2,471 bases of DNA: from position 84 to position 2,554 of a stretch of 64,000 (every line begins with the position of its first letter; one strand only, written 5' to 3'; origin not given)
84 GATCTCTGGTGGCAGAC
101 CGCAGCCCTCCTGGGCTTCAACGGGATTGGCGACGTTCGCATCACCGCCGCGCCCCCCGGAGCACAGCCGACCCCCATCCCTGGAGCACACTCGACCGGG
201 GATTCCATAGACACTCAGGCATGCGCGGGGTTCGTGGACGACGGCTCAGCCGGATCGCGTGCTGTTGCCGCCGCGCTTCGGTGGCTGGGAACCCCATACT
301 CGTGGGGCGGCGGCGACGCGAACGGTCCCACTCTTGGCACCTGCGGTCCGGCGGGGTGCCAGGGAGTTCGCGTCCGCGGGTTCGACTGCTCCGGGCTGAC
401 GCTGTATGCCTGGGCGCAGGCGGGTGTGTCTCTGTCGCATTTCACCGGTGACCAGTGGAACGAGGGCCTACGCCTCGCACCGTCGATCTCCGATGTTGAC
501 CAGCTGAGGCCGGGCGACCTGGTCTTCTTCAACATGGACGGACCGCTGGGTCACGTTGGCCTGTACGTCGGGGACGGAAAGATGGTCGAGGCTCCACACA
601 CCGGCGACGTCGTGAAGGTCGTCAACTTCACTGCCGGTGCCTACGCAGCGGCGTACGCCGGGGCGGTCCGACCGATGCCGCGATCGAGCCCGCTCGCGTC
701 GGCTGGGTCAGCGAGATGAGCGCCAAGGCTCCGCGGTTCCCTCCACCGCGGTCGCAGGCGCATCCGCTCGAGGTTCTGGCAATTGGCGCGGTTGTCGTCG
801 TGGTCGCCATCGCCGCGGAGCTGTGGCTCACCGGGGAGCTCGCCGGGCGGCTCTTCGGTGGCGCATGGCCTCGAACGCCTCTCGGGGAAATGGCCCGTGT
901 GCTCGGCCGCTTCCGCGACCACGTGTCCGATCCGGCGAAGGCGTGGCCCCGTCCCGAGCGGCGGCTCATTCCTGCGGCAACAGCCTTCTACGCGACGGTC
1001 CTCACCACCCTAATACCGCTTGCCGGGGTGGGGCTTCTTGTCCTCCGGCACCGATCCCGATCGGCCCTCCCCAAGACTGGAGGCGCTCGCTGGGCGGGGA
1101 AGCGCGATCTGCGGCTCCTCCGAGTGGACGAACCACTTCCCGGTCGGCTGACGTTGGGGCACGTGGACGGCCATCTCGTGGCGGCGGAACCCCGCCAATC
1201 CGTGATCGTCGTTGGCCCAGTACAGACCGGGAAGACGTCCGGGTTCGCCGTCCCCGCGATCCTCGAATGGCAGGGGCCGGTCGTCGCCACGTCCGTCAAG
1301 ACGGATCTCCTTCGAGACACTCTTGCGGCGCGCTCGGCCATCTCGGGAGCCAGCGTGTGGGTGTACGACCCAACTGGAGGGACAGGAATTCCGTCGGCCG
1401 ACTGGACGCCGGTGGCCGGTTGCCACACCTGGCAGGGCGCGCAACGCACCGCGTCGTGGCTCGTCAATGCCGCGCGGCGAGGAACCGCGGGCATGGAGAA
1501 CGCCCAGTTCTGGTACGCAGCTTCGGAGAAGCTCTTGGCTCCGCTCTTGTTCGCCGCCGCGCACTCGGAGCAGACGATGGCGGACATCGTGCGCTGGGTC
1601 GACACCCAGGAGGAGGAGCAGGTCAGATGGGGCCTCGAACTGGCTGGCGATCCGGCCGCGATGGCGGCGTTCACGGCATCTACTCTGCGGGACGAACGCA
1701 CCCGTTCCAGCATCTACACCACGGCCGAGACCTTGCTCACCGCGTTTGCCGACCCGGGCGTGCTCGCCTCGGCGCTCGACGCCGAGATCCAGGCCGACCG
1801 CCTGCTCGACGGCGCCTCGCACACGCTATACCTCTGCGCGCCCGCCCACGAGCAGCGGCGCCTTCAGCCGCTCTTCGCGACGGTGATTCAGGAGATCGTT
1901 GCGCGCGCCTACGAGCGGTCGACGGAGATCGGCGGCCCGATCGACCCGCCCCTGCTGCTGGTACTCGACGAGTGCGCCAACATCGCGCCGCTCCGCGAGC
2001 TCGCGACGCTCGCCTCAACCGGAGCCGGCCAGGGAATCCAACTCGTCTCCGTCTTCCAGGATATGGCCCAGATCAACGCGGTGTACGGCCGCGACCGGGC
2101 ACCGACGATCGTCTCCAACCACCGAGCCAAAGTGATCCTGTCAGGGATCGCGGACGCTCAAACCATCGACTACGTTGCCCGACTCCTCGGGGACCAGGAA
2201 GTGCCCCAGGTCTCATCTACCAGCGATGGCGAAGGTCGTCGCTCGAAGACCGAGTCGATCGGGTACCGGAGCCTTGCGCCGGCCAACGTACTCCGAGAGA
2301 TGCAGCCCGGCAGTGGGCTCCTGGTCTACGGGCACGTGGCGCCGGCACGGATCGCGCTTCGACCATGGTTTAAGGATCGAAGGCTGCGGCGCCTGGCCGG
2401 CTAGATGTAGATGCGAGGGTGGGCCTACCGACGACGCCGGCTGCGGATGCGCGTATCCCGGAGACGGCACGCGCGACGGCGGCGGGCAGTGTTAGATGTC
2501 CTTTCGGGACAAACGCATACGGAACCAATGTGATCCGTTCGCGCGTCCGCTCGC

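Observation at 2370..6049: IetAS-like AAA ATPase plus S8 protease pair inserted between the relaxase and coupling-protein genes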

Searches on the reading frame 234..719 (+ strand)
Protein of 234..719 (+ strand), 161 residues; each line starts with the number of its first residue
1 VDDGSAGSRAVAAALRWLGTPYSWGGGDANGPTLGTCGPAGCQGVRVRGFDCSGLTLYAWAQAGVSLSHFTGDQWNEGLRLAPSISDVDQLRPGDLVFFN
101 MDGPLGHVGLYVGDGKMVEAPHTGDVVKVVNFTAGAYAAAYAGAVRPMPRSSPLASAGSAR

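Call 41: search_protein_families(library=pfam, proteins=[window:234-719:+], max_evalue=0.001)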
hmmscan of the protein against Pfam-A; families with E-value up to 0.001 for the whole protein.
window:234-719:+ (161 aa): 1 family
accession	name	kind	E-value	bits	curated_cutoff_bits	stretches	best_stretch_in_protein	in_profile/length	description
PF00877.26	NLPC_P60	-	2e-22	79.6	23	1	19-145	1-104/105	NlpC/P60 family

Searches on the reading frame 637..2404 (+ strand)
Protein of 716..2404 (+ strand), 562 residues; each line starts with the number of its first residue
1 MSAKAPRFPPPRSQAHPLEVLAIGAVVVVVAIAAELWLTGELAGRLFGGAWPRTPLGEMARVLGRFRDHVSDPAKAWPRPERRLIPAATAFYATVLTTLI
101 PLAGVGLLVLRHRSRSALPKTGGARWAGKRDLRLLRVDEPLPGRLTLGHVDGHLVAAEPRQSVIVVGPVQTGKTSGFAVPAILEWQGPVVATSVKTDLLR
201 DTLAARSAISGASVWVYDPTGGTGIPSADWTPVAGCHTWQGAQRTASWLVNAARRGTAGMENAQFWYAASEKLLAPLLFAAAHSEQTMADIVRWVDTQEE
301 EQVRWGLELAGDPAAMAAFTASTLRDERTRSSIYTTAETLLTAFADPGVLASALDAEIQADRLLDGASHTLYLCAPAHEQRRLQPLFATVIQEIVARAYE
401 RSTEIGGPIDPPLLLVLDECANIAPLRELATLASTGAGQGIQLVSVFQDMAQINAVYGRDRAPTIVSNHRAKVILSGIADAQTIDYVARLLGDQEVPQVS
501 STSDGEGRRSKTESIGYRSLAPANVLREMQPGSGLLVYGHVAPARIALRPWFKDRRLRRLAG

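Call 7: search_protein_families(library=pfam, proteins=[window:716-2404:+, window:637-2373:+], max_evalue=0.001)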
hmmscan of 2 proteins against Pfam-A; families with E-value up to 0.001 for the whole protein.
window:716-2404:+ (562 aa): 3 families
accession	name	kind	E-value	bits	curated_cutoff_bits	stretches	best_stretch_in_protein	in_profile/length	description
PF02534.20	T4SS-DNA_transf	-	2e-38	132.9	20.1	1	152-556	35-450/468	Type IV secretory system Conjugative DNA transfer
PF12696.13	TraG-D_C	-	1.1e-25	90.4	22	1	412-530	1-125/126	TraM recognition site of TraD and TraG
PF10412.15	TrwB_AAD_bind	-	4.7e-21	75.6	20.5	1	227-516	75-349/387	Type IV secretion-system coupling protein DNA-binding domain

window:637-2373:+ (578 aa): 0 families
